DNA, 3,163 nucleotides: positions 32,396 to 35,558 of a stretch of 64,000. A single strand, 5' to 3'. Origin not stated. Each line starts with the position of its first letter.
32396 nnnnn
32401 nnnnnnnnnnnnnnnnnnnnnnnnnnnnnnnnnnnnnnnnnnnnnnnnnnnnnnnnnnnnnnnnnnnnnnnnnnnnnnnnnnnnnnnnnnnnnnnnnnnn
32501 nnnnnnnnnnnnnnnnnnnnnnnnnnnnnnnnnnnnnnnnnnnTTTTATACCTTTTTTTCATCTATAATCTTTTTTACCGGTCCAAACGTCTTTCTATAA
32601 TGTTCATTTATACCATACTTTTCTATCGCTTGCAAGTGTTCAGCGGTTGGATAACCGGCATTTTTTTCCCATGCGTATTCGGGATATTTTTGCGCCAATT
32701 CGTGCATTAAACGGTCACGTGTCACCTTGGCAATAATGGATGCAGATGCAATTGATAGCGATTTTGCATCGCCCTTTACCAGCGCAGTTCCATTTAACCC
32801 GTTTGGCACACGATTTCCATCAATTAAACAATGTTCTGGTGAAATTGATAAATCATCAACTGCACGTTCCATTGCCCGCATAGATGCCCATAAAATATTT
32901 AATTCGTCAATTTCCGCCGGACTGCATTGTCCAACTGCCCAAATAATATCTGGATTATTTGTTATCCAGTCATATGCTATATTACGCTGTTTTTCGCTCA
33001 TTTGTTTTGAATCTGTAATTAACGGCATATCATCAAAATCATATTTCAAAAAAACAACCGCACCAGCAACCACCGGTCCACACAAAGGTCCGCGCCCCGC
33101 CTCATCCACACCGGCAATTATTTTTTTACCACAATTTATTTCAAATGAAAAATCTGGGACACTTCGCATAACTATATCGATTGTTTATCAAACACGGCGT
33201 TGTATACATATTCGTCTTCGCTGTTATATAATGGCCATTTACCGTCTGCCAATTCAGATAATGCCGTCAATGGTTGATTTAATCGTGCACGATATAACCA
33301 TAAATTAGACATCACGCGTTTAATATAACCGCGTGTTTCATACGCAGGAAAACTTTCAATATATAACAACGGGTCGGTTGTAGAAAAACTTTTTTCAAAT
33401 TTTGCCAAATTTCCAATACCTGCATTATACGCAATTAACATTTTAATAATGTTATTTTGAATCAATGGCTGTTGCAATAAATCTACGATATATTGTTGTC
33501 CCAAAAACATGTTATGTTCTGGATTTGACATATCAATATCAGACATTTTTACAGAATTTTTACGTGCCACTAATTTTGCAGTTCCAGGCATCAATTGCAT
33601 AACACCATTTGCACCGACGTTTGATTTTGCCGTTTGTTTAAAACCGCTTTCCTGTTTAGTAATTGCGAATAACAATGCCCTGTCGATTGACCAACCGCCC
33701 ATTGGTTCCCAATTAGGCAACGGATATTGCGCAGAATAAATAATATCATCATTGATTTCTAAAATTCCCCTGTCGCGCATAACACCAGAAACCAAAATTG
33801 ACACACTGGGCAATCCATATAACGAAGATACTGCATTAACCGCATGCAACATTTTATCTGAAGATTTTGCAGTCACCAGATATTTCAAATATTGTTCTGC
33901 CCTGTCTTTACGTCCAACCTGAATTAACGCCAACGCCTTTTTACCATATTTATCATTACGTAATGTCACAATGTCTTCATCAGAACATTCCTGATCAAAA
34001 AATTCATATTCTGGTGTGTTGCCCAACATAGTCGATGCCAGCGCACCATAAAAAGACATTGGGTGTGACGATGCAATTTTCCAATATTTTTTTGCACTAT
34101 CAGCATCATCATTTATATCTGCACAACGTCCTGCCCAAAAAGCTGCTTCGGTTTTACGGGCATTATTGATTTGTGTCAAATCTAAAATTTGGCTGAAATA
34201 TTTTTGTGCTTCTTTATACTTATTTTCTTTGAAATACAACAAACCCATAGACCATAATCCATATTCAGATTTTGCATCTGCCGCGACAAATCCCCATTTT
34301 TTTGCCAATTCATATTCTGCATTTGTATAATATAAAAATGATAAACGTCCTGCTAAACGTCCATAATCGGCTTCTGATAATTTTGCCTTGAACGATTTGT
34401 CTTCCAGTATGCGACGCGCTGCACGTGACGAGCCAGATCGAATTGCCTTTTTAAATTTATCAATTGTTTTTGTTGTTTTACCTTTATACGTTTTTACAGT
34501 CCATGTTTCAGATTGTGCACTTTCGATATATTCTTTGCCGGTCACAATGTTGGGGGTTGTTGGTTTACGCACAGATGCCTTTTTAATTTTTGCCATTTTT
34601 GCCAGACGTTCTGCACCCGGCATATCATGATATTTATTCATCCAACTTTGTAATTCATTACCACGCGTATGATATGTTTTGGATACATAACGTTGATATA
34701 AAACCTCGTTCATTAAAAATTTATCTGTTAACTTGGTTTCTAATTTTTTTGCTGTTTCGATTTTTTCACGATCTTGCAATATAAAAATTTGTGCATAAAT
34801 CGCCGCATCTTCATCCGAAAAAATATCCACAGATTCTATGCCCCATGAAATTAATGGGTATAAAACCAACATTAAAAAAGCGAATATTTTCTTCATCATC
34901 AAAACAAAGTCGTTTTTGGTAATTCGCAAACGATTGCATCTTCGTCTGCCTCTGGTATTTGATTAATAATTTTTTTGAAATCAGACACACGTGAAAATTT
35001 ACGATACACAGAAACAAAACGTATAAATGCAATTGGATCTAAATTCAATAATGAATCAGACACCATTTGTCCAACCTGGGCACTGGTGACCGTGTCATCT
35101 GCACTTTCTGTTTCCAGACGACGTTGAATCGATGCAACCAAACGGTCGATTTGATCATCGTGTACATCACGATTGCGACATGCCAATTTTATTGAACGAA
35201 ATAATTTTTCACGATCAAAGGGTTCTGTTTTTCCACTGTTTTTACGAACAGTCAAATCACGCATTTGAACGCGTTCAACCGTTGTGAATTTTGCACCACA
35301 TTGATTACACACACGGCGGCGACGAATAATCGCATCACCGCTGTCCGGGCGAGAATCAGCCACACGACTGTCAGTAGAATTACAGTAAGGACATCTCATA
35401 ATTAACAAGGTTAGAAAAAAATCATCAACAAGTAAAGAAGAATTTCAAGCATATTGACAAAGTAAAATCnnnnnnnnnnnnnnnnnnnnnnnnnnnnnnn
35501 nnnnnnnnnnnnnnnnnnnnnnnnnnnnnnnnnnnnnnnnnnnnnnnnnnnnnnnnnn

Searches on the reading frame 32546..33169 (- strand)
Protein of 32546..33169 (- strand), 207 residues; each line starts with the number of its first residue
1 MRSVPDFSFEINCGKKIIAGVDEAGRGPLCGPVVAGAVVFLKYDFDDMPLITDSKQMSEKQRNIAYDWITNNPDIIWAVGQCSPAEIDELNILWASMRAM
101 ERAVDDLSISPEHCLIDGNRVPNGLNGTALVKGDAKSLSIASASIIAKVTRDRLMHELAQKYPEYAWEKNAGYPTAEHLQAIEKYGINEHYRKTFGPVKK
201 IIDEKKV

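Call 85: search_protein_families(library=pfam, proteins=[window:32546-33169:-], max_evalue=0.0001)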
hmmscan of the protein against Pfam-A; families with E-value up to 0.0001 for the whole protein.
window:32546-33169:- (207 aa): 1 family
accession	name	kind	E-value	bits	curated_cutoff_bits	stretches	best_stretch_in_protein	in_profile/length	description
PF01351.25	RNase_HII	-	3.7e-34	118.8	25.8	1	19-192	1-193/199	Ribonuclease HII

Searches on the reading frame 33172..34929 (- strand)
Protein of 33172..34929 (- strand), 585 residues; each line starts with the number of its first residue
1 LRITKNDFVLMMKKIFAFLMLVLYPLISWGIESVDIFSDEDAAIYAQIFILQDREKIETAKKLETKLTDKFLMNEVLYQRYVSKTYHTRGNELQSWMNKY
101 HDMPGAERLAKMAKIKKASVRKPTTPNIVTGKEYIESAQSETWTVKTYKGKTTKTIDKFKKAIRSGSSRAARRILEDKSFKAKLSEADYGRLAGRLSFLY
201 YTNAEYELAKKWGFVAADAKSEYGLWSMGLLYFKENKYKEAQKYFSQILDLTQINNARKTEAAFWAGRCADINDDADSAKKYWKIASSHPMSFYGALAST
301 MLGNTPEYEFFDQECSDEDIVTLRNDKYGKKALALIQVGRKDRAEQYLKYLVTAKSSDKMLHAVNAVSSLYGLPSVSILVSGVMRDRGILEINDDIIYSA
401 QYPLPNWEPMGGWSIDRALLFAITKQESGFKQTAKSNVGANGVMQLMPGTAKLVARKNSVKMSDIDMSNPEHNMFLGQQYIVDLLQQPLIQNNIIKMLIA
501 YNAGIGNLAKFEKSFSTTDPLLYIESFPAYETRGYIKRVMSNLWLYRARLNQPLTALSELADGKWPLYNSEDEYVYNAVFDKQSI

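Call 49: search_protein_families(library=pfam, proteins=[window:33172-34929:-], max_evalue=0.001)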
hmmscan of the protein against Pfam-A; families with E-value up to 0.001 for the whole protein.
window:33172-34929:- (585 aa): 3 families
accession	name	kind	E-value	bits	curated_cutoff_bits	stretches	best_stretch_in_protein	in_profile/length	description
PF01464.25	SLT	-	3.7e-22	78.5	21.3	1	413-517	10-110/117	Transglycosylase SLT domain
PF13181.12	TPR_8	-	0.0007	20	25.7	0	227-252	6-31/34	Tetratricopeptide repeat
PF00515.34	TPR_1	-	0.00084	19.5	27.8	0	228-251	7-30/34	Tetratricopeptide repeat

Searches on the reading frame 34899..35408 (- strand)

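Call 85: search_protein_families(library=pfam, proteins=[window:34899-35408:-], max_evalue=0.0001)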
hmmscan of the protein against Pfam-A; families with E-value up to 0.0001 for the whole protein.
window:34899-35408:- (169 aa): 2 families
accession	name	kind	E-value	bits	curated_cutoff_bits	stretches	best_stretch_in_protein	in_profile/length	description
PF03477.21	ATP-cone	-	3.9e-19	69.4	25.8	1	53-139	2-86/88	ATP cone domain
PF22811.2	Zn_ribbon_NrdR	-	8.6e-18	64.4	27.2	1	4-45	1-42/42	Transcriptional repressor NrdR-like, N-terminal domain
